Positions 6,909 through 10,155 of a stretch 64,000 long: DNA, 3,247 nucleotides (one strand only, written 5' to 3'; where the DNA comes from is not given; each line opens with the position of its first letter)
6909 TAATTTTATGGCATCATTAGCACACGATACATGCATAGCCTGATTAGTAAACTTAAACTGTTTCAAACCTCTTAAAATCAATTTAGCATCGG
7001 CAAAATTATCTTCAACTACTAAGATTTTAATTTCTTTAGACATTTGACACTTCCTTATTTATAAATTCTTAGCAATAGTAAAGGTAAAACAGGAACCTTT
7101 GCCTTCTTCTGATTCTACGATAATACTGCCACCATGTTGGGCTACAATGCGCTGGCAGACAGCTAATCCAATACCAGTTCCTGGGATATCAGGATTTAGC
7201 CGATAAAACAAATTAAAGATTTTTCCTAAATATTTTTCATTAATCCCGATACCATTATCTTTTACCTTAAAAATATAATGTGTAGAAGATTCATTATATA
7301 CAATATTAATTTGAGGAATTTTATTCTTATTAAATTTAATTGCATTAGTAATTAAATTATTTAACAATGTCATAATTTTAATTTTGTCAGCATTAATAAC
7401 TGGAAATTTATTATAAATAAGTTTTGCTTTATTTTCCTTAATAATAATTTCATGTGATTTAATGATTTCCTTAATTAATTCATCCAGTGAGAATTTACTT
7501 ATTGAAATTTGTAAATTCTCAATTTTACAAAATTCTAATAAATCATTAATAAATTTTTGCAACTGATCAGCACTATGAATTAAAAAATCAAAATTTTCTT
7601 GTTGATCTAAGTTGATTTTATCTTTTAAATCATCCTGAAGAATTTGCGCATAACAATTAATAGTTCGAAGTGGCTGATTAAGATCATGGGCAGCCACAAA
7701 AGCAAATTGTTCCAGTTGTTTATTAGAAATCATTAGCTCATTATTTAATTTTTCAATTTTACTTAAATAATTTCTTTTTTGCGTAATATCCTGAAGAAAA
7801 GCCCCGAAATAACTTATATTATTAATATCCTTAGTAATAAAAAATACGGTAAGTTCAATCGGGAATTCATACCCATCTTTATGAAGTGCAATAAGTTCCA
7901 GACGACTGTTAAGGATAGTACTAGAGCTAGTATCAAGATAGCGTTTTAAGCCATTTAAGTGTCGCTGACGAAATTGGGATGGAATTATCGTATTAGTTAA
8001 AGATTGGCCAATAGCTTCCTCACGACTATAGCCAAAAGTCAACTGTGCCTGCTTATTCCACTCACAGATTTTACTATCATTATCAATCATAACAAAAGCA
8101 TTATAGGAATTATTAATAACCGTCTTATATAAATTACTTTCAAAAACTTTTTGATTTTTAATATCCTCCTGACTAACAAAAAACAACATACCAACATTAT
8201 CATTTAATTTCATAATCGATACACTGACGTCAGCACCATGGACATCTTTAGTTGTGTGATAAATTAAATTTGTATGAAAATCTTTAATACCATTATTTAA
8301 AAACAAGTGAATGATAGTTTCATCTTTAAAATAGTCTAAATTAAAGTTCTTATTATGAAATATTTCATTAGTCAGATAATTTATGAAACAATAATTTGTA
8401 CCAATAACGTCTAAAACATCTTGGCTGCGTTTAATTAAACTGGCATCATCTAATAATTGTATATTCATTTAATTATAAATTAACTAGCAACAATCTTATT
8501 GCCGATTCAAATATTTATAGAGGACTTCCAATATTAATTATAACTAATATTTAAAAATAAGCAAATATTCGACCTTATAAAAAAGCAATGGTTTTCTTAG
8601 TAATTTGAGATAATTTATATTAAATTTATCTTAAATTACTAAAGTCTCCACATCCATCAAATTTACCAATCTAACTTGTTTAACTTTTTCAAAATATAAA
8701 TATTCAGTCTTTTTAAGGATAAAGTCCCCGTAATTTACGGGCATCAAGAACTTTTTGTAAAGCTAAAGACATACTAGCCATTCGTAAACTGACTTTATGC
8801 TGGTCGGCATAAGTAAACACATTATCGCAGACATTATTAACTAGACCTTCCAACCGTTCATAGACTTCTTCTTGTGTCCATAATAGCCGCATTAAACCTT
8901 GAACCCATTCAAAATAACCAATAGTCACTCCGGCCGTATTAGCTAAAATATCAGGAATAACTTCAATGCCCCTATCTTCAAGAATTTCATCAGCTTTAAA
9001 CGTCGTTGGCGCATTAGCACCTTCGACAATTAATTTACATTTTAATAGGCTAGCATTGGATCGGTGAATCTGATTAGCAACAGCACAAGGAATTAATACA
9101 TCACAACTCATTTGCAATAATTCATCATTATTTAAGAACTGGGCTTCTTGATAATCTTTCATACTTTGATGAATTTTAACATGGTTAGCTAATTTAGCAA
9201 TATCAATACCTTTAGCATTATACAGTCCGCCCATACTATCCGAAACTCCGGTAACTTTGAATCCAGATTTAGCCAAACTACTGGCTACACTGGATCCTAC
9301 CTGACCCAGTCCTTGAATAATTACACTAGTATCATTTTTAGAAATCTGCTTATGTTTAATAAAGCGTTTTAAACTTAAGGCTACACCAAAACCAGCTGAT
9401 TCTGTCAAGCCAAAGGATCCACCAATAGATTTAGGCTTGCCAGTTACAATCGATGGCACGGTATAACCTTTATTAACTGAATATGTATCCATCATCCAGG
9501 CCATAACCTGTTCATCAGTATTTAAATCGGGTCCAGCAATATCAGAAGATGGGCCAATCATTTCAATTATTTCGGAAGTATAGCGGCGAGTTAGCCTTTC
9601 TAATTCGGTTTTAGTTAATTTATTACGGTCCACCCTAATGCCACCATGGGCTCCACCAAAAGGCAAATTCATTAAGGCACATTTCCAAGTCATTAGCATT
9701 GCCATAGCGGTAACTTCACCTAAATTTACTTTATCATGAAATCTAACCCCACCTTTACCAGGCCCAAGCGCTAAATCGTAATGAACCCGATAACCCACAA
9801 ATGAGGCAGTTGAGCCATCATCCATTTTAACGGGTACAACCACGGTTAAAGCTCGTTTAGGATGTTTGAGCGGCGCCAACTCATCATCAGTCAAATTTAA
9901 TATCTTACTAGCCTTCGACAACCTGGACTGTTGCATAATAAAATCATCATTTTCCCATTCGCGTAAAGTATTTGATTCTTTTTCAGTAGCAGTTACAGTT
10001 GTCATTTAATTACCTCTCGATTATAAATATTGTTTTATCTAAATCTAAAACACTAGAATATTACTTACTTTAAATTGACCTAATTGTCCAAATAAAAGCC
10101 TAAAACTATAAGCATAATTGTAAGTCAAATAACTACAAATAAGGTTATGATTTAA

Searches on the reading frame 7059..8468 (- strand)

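Call 84: search_protein_families(library=pfam, proteins=[window:7059-8468:-], max_evalue=0.00001)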
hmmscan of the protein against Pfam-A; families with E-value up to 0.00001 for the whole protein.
window:7059-8468:- (469 aa): 5 families
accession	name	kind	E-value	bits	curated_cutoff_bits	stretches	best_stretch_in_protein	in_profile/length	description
PF02518.31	HATPase_c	-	2.1e-24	86.5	26.4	1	361-466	2-108/111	Histidine kinase-, DNA gyrase B-, and HSP90-like ATPase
PF13426.13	PAS_9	-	5.1e-15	56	27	1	124-230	3-103/103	PAS domain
PF00989.32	PAS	-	6.7e-14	52.3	22.6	1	113-228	2-113/113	PAS fold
PF00512.31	HisKA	-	8e-12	45.5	26.9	1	252-318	2-65/66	His Kinase A (phospho-acceptor) domain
PF13188.13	PAS_8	-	5.7e-07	29.7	21.8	1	112-160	1-49/65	PAS domain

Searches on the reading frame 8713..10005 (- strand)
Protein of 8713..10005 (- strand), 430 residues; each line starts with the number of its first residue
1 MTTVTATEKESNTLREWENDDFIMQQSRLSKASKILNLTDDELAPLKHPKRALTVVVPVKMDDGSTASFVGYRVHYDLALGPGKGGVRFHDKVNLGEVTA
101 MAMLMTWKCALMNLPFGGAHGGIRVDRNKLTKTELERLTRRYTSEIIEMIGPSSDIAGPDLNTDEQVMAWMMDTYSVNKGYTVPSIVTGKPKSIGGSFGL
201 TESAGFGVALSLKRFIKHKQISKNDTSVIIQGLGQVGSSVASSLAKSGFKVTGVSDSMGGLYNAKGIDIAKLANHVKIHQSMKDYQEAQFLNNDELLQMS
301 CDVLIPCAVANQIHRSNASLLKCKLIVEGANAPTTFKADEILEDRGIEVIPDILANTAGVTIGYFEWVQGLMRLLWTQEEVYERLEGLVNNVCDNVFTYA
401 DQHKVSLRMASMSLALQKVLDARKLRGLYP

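Call 84: search_protein_families(library=pfam, proteins=[window:8713-10005:-], max_evalue=0.00001)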
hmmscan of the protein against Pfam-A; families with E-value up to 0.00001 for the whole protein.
window:8713-10005:- (430 aa): 2 families
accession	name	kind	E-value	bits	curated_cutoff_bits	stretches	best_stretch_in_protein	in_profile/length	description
PF00208.27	ELFV_dehydrog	-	6.1e-68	229.5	23.4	1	195-427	1-241/241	Glutamate/Leucine/Phenylalanine/Valine dehydrogenase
PF02812.23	ELFV_dehydrog_N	-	5.5e-51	172.1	25.3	1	49-176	1-128/129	Glu/Leu/Phe/Val dehydrogenase, dimerisation domain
